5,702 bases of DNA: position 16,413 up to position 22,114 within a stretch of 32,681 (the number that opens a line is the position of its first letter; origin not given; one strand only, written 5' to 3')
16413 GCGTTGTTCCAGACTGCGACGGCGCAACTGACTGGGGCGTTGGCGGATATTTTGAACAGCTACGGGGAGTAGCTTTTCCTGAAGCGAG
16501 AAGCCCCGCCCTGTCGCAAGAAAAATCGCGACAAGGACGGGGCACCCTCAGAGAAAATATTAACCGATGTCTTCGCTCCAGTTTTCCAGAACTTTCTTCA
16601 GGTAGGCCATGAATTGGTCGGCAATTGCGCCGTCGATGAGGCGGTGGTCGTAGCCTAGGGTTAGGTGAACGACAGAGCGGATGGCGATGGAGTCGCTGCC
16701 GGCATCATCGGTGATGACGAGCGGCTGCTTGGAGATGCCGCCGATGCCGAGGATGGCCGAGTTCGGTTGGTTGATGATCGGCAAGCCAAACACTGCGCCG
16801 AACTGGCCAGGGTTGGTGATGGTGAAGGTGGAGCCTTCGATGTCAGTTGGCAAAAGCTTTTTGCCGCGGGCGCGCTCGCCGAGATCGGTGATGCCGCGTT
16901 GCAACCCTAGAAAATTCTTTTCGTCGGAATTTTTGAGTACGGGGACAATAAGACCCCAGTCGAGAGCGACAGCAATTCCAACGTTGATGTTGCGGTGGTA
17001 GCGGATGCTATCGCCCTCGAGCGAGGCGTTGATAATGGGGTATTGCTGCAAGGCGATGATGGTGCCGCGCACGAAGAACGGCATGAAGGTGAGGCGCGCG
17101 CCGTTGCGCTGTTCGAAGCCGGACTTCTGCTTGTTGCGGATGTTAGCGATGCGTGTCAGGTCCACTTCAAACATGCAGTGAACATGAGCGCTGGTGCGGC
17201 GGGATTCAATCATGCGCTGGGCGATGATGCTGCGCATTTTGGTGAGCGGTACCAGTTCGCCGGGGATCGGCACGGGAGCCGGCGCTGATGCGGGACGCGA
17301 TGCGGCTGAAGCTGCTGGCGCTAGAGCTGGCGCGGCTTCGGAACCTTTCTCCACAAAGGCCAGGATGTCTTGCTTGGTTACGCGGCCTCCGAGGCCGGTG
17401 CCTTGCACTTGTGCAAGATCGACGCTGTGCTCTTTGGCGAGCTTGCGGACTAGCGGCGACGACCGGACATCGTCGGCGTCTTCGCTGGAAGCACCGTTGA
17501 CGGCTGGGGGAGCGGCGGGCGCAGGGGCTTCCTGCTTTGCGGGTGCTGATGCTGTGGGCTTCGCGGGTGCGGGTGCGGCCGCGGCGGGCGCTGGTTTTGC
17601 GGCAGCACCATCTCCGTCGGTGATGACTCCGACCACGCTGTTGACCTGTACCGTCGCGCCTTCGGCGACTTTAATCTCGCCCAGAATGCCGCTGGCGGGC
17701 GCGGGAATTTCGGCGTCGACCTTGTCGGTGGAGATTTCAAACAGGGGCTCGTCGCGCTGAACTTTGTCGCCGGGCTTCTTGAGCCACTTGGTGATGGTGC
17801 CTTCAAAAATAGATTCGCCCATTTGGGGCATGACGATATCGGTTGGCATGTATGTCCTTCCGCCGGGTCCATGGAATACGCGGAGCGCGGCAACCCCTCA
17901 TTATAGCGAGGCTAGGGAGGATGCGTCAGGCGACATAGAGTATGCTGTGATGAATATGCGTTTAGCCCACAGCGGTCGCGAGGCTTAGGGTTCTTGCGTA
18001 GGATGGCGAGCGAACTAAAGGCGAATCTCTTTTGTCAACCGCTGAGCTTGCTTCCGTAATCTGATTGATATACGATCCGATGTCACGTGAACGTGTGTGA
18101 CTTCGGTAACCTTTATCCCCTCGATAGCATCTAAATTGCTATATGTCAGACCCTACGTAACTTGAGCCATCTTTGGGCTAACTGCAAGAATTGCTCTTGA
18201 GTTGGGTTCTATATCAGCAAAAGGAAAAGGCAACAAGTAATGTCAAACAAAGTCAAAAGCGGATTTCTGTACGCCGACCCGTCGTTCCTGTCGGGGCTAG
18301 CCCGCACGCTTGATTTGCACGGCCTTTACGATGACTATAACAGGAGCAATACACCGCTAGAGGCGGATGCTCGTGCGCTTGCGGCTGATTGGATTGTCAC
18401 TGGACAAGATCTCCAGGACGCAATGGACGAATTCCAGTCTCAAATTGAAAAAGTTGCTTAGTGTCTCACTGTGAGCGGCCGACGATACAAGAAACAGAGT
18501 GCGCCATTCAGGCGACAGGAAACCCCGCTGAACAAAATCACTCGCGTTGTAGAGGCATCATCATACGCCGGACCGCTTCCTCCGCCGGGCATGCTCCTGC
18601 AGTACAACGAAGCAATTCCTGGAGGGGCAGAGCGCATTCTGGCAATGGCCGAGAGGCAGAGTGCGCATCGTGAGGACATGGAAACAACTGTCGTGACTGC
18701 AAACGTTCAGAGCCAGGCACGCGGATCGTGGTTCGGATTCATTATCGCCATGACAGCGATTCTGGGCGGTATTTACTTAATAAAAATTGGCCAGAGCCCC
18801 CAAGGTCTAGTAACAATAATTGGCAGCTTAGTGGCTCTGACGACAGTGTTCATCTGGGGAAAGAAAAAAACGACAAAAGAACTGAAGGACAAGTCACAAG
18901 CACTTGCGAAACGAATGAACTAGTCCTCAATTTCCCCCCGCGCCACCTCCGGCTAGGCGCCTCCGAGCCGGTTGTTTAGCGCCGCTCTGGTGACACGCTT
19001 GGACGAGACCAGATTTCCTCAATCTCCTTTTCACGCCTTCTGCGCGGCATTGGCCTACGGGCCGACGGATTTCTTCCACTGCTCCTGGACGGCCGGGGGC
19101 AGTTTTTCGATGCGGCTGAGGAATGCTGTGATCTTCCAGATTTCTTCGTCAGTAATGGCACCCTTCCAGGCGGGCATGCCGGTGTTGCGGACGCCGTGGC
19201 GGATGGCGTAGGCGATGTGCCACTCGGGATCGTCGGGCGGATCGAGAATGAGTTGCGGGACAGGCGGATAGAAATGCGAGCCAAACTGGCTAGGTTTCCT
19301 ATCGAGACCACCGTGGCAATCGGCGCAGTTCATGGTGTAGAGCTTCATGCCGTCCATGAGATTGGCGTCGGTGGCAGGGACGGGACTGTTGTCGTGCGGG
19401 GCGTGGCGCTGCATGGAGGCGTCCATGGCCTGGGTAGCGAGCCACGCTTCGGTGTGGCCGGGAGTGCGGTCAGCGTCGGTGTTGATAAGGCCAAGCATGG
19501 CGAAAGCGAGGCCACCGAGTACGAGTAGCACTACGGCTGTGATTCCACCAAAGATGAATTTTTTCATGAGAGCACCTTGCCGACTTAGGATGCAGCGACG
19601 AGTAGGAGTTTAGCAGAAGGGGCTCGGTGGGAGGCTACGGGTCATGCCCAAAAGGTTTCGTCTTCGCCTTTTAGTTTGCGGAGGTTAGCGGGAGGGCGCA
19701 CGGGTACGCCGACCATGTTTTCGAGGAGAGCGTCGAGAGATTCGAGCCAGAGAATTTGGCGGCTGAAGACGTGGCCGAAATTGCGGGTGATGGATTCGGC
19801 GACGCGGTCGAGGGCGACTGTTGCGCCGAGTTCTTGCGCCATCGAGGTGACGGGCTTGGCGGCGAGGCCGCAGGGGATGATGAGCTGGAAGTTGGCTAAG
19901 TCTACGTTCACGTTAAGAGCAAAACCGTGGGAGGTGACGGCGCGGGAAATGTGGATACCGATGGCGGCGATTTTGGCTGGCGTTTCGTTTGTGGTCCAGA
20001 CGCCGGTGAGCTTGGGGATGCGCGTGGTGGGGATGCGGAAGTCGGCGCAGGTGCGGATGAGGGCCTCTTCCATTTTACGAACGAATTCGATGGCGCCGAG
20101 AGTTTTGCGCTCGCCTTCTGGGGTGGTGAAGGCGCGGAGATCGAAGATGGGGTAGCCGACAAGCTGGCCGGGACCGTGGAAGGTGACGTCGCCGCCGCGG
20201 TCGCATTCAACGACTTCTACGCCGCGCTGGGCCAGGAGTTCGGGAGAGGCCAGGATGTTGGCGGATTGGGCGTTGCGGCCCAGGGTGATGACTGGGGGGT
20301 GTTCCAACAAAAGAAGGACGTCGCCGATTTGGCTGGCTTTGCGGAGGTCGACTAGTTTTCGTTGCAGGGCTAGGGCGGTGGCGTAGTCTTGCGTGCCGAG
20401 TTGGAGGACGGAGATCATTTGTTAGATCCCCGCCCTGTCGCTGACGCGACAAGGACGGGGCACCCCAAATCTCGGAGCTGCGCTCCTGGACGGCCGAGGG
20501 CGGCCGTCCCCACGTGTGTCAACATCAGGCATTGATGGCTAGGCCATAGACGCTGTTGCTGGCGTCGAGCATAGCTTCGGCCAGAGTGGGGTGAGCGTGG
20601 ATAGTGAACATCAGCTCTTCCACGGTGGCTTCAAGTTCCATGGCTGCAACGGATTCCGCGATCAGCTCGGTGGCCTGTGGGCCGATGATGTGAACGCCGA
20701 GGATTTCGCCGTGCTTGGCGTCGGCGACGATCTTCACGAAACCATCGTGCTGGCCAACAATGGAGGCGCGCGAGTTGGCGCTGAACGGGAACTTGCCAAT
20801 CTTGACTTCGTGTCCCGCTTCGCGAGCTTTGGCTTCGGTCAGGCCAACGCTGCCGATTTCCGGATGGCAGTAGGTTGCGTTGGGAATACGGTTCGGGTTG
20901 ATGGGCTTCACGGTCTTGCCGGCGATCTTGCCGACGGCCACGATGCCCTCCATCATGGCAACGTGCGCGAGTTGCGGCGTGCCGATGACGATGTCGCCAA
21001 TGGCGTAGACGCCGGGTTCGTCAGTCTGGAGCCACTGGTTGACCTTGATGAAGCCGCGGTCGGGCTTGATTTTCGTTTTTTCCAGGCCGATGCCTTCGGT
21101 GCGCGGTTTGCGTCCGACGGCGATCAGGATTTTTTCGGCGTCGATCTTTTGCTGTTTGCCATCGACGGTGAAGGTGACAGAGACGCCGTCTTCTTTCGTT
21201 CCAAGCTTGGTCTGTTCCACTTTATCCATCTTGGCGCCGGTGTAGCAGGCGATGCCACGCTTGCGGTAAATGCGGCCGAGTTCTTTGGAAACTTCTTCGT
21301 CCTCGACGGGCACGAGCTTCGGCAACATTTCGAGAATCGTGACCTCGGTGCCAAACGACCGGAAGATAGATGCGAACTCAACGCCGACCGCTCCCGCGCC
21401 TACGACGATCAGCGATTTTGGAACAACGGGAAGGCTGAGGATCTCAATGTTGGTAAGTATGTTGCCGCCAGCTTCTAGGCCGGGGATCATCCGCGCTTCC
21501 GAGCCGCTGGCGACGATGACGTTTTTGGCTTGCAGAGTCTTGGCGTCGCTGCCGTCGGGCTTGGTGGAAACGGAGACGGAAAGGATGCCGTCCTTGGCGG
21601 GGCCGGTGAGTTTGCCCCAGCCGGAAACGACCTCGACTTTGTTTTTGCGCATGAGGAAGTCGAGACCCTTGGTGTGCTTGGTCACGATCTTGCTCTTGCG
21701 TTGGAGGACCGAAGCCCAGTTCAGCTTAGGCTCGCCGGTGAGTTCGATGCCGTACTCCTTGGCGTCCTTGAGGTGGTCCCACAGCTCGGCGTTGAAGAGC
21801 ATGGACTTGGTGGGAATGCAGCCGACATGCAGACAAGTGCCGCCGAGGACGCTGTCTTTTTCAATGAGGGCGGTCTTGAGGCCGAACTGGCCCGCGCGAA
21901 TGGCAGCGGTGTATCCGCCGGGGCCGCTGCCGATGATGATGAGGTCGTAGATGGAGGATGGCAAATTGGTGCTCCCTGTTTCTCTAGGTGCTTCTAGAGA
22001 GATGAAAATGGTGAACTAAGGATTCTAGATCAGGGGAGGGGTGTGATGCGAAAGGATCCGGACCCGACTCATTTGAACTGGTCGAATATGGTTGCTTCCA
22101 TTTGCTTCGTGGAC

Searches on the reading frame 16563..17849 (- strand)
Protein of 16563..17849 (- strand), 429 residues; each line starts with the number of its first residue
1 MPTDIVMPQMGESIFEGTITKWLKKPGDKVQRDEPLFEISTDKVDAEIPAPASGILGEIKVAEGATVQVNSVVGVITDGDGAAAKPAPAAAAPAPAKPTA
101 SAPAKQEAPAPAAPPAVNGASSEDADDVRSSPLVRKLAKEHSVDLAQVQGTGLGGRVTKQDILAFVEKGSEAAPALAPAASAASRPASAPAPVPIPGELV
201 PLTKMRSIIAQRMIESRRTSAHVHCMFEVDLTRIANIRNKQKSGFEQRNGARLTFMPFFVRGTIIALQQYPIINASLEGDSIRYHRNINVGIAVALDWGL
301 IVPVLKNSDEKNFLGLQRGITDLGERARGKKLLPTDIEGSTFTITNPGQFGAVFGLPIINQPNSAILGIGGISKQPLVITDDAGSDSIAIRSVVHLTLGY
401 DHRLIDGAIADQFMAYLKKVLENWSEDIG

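Call 30: search_protein_families(library=pfam, proteins=[window:16563-17849:-], max_evalue=0.01)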
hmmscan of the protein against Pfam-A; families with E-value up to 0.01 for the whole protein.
window:16563-17849:- (429 aa): 5 families
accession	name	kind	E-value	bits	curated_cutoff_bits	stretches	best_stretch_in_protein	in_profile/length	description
PF00198.28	2-oxoacid_dh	-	2.4e-75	253.4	23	1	199-425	6-228/232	2-oxoacid dehydrogenases acyltransferase (catalytic domain)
PF00364.28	Biotin_lipoyl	-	1.6e-20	73.1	22.1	1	4-76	2-73/73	Biotin-requiring enzyme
PF02817.22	E3_binding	-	4.4e-16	59.3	23.7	1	128-163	1-36/36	e3 binding domain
PF01597.25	GCV_H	-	0.0071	16.7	22.2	0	23-59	38-74/122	Glycine cleavage H-protein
PF13437.12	HlyD_3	-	0.009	17.2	22.2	0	15-44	6-36/106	HlyD family secretion protein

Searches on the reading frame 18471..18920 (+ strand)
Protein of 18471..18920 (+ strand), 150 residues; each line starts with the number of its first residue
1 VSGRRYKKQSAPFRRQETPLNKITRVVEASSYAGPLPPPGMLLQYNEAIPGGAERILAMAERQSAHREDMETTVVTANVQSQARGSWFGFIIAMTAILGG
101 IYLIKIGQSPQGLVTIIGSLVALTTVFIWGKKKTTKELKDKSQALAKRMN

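Call 103: search_protein_families(library=pfam, proteins=[window:18471-18920:+], max_evalue=0.01)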
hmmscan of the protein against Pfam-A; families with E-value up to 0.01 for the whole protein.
window:18471-18920:+ (150 aa): 2 families
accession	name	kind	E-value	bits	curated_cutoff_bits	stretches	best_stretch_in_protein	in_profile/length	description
PF10097.14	DUF2335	-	3.8e-14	52.7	25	1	37-85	1-49/50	Predicted membrane protein (DUF2335)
PF20712.2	CyanoTRADDas_TM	-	0.0043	17.6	24.3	1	91-138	18-68/68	Cyanobacterial TRADD-N associated 2-Transmembrane domain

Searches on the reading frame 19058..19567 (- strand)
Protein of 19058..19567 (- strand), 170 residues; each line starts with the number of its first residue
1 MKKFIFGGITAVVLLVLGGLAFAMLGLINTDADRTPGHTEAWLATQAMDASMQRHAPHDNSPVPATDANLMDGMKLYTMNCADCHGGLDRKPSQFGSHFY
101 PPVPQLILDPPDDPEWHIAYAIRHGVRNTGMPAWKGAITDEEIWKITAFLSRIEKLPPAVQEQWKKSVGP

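Call 103: search_protein_families(library=pfam, proteins=[window:19058-19567:-], max_evalue=0.01)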
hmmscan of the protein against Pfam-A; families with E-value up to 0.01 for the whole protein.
window:19058-19567:- (170 aa): 2 families
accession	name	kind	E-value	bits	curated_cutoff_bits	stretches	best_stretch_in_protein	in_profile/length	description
PF13442.11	Cytochrome_CBB3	-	1.3e-13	51.5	27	1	69-150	2-68/68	Cytochrome C oxidase, cbb3-type, subunit III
PF00034.26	Cytochrom_C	-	5.7e-07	31.2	21.3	1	72-151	3-87/90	Cytochrome c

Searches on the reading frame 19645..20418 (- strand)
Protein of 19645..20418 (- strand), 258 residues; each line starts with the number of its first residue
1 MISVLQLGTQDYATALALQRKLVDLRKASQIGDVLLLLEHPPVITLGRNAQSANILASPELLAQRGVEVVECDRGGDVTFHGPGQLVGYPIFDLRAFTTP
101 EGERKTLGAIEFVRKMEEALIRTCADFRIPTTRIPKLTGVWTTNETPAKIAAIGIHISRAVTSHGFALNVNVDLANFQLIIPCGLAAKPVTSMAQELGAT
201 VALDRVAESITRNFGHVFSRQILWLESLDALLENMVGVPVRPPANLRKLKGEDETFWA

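Call 30: search_protein_families(library=pfam, proteins=[window:19645-20418:-], max_evalue=0.01)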
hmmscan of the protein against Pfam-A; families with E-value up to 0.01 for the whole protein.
window:19645-20418:- (258 aa): 1 family
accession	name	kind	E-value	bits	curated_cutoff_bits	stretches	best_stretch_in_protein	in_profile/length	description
PF21948.1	LplA-B_cat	-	3.8e-45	154.7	27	1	11-214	1-199/200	Lipoyl protein ligase A/B catalytic domain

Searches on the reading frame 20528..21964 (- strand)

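Call 30: search_protein_families(library=pfam, proteins=[window:20528-21964:-], max_evalue=0.01)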
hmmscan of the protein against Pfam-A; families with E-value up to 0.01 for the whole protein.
window:20528-21964:- (479 aa): 15 families
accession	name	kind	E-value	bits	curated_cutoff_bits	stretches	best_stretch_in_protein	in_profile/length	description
PF07992.20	Pyr_redox_2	-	1.3e-69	235.3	26.1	1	6-340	1-291/291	Pyridine nucleotide-disulphide oxidoreductase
PF02852.28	Pyr_redox_dim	-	2.4e-40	137.6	25.3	1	360-467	1-108/110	Pyridine nucleotide-disulphide oxidoreductase, dimerisation domain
PF00070.33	Pyr_redox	-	5.1e-18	65.8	22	1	185-255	2-72/82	Pyridine nucleotide-disulphide oxidoreductase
PF12831.13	FAD_oxidored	-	8.3e-11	42.2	27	1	7-154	1-145/416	FAD dependent oxidoreductase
PF13738.12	Pyr_redox_3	-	9.4e-10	38.6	30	1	140-323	119-305/305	Pyridine nucleotide-disulphide oxidoreductase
PF13450.12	NAD_binding_8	-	1.3e-07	32.2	21.9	1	10-44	1-35/68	NAD(P)-binding Rossmann-like domain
PF01134.28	GIDA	-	1.4e-06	28.1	22.1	1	7-55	1-46/391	Glucose inhibited division protein A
PF00890.30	FAD_binding_2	-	1.5e-06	28.1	20.4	1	7-43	1-37/414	FAD binding domain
PF03486.20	HI0933_like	-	3.7e-06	27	50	1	7-41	2-36/244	HI0933-like protein Rossmann domain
PF01946.23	Thi4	-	4e-05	23.4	26.2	1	6-65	18-77/235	Thi4 family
PF13434.12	Lys_Orn_oxgnase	-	0.00077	19.1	21.3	0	128-226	132-234/339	L-lysine 6-monooxygenase/L-ornithine 5-monooxygenase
PF01494.25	FAD_binding_3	-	0.0011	18.7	22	0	7-38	3-34/349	FAD binding domain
PF01266.30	DAO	-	0.0012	18.8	27.9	0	7-43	1-38/353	FAD dependent oxidoreductase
PF02737.24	3HCDH_N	-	0.005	17.2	22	0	186-239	3-56/180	3-hydroxyacyl-CoA dehydrogenase, NAD binding domain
PF01262.27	AlaDh_PNT_C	-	0.0087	15.9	23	0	180-216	26-62/214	Alanine dehydrogenase/PNT, C-terminal domain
